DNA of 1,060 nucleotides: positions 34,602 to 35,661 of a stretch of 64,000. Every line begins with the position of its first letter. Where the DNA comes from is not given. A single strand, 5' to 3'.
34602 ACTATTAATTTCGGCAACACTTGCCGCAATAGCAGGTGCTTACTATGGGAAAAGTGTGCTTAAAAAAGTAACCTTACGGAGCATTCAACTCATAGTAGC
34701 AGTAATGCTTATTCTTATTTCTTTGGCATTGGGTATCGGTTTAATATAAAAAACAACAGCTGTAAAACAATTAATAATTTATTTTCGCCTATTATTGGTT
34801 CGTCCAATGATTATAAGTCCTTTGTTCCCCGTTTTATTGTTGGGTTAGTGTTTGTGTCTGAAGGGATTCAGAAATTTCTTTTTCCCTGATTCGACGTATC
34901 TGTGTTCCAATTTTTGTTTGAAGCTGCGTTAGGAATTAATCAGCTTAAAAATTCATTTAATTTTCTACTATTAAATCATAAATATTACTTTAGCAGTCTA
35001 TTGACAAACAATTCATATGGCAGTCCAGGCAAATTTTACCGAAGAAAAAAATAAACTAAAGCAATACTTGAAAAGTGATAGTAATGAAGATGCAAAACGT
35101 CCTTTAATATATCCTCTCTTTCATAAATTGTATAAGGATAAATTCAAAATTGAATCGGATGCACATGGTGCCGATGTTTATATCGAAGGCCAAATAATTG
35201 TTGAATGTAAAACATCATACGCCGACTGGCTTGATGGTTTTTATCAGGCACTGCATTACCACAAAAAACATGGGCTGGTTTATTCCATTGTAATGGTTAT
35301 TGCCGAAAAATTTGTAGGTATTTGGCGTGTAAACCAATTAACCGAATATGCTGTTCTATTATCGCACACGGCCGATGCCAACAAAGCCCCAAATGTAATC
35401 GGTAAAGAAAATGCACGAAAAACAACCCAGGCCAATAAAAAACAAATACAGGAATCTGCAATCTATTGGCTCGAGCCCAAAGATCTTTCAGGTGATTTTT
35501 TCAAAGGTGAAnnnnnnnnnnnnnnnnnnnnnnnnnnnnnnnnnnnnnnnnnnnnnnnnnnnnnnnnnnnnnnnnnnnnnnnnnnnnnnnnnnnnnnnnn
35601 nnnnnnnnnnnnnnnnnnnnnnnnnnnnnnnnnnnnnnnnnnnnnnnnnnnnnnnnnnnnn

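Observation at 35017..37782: Orphan 921-aa PD-(D/E)xK nuclease + N6-adenine methyltransferase fusion in an insertion scar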

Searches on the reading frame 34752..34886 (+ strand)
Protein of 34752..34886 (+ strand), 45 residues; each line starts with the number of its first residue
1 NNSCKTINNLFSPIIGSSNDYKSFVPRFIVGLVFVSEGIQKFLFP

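Call 25: search_protein_families(library=pfam, proteins=[window:34752-34886:+], max_evalue=0.01)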
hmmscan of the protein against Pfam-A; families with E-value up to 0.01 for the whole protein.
window:34752-34886:+ (45 aa): 0 families

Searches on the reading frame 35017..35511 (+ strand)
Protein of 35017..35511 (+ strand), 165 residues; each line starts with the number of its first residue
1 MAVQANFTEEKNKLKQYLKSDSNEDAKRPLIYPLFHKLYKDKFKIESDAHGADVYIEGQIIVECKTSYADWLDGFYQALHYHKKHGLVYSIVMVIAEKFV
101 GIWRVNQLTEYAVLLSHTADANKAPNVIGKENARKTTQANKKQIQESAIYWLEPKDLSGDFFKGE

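Call 50: search_solved_structures(query=A3, max_evalue=10, show_alignments=3)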
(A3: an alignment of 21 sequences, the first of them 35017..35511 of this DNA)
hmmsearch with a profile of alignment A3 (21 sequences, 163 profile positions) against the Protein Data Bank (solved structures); distinct sequences matched with E-value up to 10: 1.
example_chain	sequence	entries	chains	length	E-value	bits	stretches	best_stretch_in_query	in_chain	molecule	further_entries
5hr4_C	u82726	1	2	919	1.2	12.1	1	34-81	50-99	MmeI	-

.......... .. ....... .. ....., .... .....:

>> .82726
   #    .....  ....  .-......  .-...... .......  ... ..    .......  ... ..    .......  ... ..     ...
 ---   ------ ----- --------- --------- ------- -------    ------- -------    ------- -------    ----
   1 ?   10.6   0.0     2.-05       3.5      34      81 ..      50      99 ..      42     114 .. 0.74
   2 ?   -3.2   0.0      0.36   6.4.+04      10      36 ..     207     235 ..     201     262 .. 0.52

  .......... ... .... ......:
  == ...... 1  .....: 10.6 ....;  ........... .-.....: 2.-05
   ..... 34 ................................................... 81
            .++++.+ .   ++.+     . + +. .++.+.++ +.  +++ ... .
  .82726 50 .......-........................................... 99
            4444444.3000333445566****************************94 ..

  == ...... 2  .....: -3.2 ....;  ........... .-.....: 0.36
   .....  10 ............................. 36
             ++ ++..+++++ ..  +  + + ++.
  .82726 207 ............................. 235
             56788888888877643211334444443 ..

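Call 53: predict_structure(alignment_id=A3)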
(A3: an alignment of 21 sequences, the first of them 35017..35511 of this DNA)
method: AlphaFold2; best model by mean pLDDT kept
length: 165 residues; sequences in the alignment: 21
mean_pLDDT: 92.1   pTM: 0.87
mean pLDDT of the five models: 92.1, 92.1, 92.0, 91.6, 90.6
residues with pLDDT >= 90: 136; 70-90: 19; 50-70: 7; < 50: 3
segments of 3 or more residues with pLDDT < 50: none
pLDDT, mean of each block of 10 residues (from residue 1): 73 91 88 93 92 96 96 98 97 97 98 96 97 98 98 85 59
secondary structure, 60 per line:
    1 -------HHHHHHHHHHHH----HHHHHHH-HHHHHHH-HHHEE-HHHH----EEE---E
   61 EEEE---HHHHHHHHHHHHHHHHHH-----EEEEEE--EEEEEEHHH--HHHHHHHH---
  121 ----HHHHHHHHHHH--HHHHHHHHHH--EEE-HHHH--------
elements in order: H8-19 H24-30 H32-38 H46-49 E54-56 E60-64 H68-85 E91-96 E99-104 H110-117 H125-135 H138-147 E150-152 H154-157

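Call 58: fold_search(model_id=the predicted structure, library=pdb)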
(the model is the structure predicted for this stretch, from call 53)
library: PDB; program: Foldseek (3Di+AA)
matches with E <= 10: 283; with E <= 0.001: 0
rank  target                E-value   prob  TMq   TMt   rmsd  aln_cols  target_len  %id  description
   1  3s1s                  1.3e-02  0.84  0.37  0.09  13.2       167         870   12  Characterization and crystal structure of the type IIG restriction endonuclease BpuSI (released 2011-07-13)
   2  2eo0_B                9.7e-02  0.18  0.24  0.30  13.0       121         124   12  Crystal Structure of Holliday Junction Resolvase ST1444 (released 2007-10-02)
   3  7lo5_C                1.0e-01  0.60  0.39  0.08  11.4       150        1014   14  cryoEM structure DrdV-DNA complex (released 2021-03-17)
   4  2eo0_A                2.6e-01  0.13  0.25  0.30  12.9       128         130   12  Crystal Structure of Holliday Junction Resolvase ST1444 (released 2007-10-02)
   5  7orm_A                2.6e-01  0.09  0.23  0.04  14.4       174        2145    9  La Crosse virus polymerase at transcription early-elongation stage (released 2022-02-16)
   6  7lvv_B                4.3e-01  0.41  0.39  0.08   8.7       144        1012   12  cryoEM structure DrdV-DNA complex (released 2021-03-17)
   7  7lo5_B                6.4e-01  0.38  0.38  0.08   5.2       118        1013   14  cryoEM structure DrdV-DNA complex (released 2021-03-17)
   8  7l97_A                9.4e-01  0.16  0.26  0.25   4.5        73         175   18  Crystal structure of STAMBPL1 in complex with an engineered binder (released 2021-08-25)
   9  4ic1_B                9.4e-01  0.11  0.30  0.26   6.4       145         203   10  Crystal structure of SSO0001 (released 2013-01-16)
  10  2d0o_D                9.4e-01  0.06  0.16  0.23  13.0       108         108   12  Structure of diol dehydratase-reactivating factor complexed with ADP and Mg2+ (released 2006-02-28)
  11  1zp7_B                1.0e+00  0.10  0.27  0.28   6.1       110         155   16  The structure of Bacillus subtilis RecU Holliday junction resolvase and its role in substrate selection and sequence s (released 2005-09-20)
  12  3p1z_B                1.4e+00  0.13  0.28  0.26   4.9        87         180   14  Crystal structure of the Aperopyrum pernix RNA splicing endonuclease (released 2011-08-10)
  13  1zp7_A                1.4e+00  0.08  0.27  0.29   6.9       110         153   14  The structure of Bacillus subtilis RecU Holliday junction resolvase and its role in substrate selection and sequence s (released 2005-09-20)
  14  6xsz_B                1.4e+00  0.04  0.18  0.08   7.5        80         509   15  The structure of the M60 catalytic domain from Clostridium perfringens ZmpC (released 2021-02-03)
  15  2zvf_D                1.5e+00  0.04  0.18  0.18  11.5       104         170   12  Crystal structure of Archaeoglobus fulgidus alanyl-tRNA synthetase C-terminal dimerization domain (released 2009-06-30)
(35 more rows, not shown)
